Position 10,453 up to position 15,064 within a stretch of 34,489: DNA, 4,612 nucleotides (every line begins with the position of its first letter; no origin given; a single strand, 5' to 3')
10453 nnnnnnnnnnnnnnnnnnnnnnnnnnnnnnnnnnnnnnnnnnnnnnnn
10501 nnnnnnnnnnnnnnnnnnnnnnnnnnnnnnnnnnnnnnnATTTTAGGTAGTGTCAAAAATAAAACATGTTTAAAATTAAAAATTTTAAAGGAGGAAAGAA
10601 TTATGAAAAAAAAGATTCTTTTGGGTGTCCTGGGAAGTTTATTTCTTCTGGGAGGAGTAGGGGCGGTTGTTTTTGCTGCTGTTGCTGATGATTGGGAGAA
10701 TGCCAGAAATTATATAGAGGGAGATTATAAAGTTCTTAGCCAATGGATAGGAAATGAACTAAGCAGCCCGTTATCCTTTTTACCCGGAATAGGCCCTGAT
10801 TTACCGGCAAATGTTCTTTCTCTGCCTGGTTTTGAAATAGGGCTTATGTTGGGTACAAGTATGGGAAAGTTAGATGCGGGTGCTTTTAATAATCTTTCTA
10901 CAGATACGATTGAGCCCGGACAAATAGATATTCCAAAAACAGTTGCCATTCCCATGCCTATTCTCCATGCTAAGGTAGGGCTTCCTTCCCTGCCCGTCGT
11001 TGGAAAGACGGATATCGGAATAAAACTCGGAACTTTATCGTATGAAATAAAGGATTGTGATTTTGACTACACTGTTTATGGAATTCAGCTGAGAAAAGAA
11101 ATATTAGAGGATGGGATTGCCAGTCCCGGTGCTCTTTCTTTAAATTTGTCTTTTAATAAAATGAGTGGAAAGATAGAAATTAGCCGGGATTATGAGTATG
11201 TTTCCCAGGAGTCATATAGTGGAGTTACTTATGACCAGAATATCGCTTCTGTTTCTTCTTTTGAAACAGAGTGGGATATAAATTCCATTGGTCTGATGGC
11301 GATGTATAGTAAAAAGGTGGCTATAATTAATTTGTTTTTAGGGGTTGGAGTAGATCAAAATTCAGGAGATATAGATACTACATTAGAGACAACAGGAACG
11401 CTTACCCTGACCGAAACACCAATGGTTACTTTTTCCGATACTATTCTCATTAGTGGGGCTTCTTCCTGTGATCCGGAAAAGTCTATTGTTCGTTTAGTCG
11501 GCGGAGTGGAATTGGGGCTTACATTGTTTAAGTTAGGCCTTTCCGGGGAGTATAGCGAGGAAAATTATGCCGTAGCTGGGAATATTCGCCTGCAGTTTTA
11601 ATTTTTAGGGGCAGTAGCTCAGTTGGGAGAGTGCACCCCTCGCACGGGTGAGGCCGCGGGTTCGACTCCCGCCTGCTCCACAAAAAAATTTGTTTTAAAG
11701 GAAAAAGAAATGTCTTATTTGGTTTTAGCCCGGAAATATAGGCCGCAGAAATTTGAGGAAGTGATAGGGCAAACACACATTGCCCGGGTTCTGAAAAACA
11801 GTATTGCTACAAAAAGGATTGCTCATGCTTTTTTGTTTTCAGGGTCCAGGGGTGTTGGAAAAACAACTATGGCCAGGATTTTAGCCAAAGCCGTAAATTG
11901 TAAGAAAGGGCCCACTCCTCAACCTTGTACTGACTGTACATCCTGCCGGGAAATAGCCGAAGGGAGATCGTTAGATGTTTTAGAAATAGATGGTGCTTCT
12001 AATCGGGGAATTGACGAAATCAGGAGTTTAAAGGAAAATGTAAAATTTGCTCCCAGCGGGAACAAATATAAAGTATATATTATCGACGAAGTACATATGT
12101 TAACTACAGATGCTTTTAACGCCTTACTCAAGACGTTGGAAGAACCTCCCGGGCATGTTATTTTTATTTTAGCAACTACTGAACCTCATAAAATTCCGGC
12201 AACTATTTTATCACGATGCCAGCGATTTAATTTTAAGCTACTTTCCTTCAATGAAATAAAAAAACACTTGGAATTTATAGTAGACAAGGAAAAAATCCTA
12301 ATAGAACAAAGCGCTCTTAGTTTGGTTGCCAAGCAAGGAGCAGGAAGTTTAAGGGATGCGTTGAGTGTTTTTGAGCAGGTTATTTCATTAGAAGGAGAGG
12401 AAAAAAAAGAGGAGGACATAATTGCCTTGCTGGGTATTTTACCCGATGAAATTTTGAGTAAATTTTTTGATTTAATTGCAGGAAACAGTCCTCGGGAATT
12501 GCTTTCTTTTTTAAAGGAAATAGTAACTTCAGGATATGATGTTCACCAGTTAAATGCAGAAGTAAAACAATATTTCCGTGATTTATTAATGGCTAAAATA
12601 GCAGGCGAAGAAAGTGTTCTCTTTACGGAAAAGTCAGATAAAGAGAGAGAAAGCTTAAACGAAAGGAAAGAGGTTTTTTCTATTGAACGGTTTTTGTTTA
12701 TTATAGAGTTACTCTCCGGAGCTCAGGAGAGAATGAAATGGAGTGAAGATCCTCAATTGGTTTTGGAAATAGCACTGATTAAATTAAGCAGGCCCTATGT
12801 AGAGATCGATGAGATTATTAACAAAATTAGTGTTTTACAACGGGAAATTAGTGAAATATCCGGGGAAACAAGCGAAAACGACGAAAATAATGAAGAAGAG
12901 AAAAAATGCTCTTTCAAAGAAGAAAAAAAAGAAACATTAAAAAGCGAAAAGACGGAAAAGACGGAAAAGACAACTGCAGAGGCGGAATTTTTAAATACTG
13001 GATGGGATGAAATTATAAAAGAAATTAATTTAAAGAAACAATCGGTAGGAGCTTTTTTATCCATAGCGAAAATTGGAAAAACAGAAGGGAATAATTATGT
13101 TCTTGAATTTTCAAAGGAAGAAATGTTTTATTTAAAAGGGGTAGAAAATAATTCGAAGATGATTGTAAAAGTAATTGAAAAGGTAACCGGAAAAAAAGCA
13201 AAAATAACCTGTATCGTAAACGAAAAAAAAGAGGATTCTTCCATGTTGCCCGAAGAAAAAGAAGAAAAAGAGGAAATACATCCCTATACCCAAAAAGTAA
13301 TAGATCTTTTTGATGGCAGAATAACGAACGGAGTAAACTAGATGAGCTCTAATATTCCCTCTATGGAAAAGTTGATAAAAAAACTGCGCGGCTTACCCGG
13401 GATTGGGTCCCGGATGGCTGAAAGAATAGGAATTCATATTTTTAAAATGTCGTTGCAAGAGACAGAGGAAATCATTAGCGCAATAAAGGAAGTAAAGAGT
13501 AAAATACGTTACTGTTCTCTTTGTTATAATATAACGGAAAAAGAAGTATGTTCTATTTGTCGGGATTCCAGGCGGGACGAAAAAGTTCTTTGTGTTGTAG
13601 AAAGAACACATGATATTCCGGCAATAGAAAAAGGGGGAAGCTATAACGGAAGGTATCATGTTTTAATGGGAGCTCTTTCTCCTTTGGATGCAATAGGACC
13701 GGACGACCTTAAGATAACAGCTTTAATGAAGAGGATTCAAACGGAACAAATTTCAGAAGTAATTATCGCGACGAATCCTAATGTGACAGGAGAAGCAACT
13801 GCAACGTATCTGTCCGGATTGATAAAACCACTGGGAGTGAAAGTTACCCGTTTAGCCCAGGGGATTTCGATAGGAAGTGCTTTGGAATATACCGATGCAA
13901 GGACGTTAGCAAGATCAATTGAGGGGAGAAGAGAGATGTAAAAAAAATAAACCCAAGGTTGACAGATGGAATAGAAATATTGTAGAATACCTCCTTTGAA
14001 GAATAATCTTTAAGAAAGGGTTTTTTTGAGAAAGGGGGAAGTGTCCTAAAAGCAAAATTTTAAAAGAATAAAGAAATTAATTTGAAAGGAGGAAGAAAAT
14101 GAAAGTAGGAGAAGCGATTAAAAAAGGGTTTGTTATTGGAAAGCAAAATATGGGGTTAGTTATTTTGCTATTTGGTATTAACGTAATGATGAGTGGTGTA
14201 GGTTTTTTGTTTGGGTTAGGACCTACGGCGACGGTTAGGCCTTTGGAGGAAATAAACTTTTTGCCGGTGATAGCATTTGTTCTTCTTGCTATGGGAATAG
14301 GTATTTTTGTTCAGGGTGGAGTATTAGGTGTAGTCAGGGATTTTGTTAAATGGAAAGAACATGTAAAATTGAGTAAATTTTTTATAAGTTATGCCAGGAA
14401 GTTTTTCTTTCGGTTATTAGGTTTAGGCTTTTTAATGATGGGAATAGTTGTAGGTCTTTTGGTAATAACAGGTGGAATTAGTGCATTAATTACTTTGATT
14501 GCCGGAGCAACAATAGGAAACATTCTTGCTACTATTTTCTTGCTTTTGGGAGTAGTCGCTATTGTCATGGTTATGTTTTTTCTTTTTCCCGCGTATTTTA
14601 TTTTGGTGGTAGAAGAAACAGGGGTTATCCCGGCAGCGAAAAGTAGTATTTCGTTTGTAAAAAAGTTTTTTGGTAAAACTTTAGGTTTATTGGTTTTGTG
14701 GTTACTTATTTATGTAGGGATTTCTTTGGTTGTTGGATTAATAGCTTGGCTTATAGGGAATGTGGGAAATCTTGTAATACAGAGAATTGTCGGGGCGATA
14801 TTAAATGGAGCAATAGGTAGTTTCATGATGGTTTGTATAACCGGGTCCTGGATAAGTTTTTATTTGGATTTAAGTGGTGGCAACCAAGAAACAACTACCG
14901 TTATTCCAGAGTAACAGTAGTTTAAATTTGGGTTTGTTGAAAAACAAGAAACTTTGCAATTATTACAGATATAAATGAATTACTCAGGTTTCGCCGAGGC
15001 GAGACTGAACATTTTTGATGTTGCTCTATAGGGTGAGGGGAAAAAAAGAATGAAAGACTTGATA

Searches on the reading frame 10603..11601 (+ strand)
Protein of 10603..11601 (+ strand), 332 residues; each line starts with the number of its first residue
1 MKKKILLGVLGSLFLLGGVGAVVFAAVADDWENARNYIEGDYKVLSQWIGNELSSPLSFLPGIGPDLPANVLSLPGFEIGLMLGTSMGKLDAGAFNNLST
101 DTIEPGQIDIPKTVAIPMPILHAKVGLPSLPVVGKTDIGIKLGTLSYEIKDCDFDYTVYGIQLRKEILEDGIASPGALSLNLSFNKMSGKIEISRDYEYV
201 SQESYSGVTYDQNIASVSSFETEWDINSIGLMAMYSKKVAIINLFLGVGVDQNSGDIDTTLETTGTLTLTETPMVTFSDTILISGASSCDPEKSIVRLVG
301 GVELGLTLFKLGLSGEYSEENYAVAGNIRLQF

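Call 7: search_protein_families(library=pfam, proteins=[window:10603-11601:+])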
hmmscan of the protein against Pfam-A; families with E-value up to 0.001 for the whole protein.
window:10603-11601:+ (332 aa): 1 family
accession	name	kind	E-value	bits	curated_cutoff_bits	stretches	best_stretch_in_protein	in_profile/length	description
PF20230.4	DUF6588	-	5.8e-13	49.1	27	1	108-326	131-314/319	Family of unknown function (DUF6588)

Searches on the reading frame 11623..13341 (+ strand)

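Call 8: search_protein_families(library=pfam, proteins=[window:11623-13341:+])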
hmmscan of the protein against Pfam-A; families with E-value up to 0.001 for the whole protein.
window:11623-13341:+ (572 aa): 11 families
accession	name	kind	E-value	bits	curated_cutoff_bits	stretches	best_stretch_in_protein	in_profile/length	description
PF13177.12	DNA_pol3_delta2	-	2.3e-48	164.7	27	1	50-205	2-158/161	DNA polymerase III, delta subunit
PF00004.35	AAA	-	6.5e-14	52.9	21.2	1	71-202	2-126/131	ATPase family associated with various cellular activities (AAA)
PF22608.2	DNAX_ATPase_lid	-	1.8e-13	50.5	27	1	211-255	1-45/49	DNA polymerase III clamp loader subunit, ATPase lid domain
PF20964.2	DnaX_C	-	1.8e-10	41.2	26.2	1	449-546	4-101/113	DNA polymerase III subunit tau, C-terminal domain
PF12169.13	DNA_pol3_gamma3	-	6.6e-10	39.4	24.4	1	263-390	3-129/143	DNA polymerase III subunits gamma and tau domain III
PF05496.18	RuvB_N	-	1.5e-07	31.8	27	1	40-102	2-68/159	Holliday junction DNA helicase RuvB P-loop domain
PF07728.20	AAA_5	-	3.4e-07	30.8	22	1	70-174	2-92/139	AAA domain (dynein-related subfamily)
PF07724.20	AAA_2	-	4.2e-06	27.3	27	1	69-174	5-101/166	AAA domain (Cdc48 subfamily)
PF13173.12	AAA_14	-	2.2e-05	24.9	27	1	69-182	4-95/129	AAA domain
PF13604.12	AAA_30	-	2.2e-05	24.8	27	1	69-182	20-122/191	AAA domain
PF13401.12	AAA_22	-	4.6e-05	24.2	27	1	71-184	9-121/130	AAA domain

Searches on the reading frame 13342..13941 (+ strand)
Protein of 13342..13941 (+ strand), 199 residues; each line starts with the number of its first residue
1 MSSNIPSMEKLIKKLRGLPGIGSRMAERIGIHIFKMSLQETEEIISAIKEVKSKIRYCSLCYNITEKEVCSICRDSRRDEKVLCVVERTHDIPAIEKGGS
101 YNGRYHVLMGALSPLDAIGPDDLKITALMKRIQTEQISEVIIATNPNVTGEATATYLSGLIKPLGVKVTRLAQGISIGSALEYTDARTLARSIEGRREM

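Call 8: search_protein_families(library=pfam, proteins=[window:13342-13941:+])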
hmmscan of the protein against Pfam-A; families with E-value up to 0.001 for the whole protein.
window:13342-13941:+ (199 aa): 5 families
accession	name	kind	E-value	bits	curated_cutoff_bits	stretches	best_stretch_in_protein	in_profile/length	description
PF13662.12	Toprim_4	-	1.7e-23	83.1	25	1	82-172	2-85/85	Toprim domain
PF01751.28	Toprim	-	1e-11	45.3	23.1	1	82-170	1-95/96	Toprim domain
PF02132.21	RecR_ZnF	-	8.7e-09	35.4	22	1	55-75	1-21/21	RecR, Cys4-zinc finger domain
PF21175.2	RecR_C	-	1.1e-08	34.8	22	1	174-197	1-24/24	RecR, C-terminal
PF21176.3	RecR_HhH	-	2.8e-08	33.9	27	1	9-51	2-44/45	RecR, helix-hairpin-helix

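Call 20: find_encoding_contigs(protein=window:13342-13941:+, flank=10000, max_places=10)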
Protein window:13342-13941:+ (199 aa): 1 contig read that carries it; 1 place shown.
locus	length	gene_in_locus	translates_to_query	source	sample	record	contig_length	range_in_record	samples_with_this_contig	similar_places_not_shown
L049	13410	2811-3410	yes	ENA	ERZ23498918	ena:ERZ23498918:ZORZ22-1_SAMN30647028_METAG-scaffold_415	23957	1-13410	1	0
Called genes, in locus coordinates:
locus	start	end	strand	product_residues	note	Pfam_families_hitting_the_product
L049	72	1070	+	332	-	PF20230:DUF6588, PF28316:Lsa36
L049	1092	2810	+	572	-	PF05496:RuvB_N (weak), PF13177:DNA_pol3_delta2, PF00004:AAA, PF07724:AAA_2 (faint), PF07728:AAA_5 (weak), PF22608:DNAX_ATPase_lid, PF12169:DNA_pol3_gamma3, PF20964:DnaX_C, +1 more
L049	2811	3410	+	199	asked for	PF21176:RecR_HhH, PF02132:RecR_ZnF, PF13662:Toprim_4, PF01751:Toprim, PF21175:RecR_C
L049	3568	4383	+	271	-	PF25231:DUF7847 (weak)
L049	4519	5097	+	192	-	PF01558:POR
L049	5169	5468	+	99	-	PF00037:Fer4 (weak), PF12797:Fer4_2 (faint), PF12837:Fer4_6 (faint), PF13237:Fer4_10, PF14697:Fer4_21, PF12838:Fer4_7, PF13187:Fer4_9 (weak)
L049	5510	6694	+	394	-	PF01855:POR_N, PF17147:PFOR_II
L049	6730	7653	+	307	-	PF02775:TPP_enzyme_C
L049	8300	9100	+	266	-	-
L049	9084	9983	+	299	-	PF08843:AbiEii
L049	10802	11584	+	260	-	PF12710:HAD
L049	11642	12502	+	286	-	PF02463:SMC_N (weak), PF00005:ABC_tran, PF13304:AAA_21 (faint)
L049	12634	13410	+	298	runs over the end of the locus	PF12974:Phosphonate-bd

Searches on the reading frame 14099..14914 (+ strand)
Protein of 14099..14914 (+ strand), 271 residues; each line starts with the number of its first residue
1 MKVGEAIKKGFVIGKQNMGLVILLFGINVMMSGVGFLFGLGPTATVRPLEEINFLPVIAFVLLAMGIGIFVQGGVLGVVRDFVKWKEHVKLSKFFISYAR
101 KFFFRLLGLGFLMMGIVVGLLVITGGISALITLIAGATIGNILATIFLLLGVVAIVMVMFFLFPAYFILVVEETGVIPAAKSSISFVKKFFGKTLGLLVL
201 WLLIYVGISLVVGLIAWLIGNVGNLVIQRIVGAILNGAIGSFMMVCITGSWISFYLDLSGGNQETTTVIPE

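Call 8: search_protein_families(library=pfam, proteins=[window:14099-14914:+])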
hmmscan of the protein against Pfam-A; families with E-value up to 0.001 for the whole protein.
window:14099-14914:+ (271 aa): 2 families
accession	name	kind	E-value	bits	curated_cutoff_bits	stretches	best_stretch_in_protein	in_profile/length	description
PF25231.1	DUF7847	-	1e-05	25.4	28.7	1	43-218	34-202/252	Domain of unknown function (DUF7847)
PF06161.16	DUF975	-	3e-05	24.4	34.8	1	17-193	21-195/243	Protein of unknown function (DUF975)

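Call 35: find_encoding_contigs(protein=window:14099-14914:+, flank=2000, max_places=10)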
Protein window:14099-14914:+ (271 aa): 2 contigs read that carry it; 1 place shown.
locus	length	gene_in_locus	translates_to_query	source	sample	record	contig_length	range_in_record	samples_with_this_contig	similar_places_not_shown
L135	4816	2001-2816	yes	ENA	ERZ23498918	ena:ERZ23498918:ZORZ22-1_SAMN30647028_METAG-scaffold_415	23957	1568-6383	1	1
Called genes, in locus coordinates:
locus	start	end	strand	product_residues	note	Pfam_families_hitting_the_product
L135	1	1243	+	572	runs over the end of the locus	PF05496:RuvB_N (weak), PF13177:DNA_pol3_delta2, PF00004:AAA, PF07724:AAA_2 (faint), PF07728:AAA_5 (weak), PF22608:DNAX_ATPase_lid, PF12169:DNA_pol3_gamma3, PF20964:DnaX_C, +1 more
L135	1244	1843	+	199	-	PF21176:RecR_HhH, PF02132:RecR_ZnF, PF13662:Toprim_4, PF01751:Toprim, PF21175:RecR_C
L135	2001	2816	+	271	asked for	PF25231:DUF7847 (weak)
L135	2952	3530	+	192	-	PF01558:POR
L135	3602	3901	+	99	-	PF00037:Fer4 (weak), PF12797:Fer4_2 (faint), PF12837:Fer4_6 (faint), PF13237:Fer4_10, PF14697:Fer4_21, PF12838:Fer4_7, PF13187:Fer4_9 (weak)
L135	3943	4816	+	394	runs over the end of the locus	PF01855:POR_N, PF17147:PFOR_II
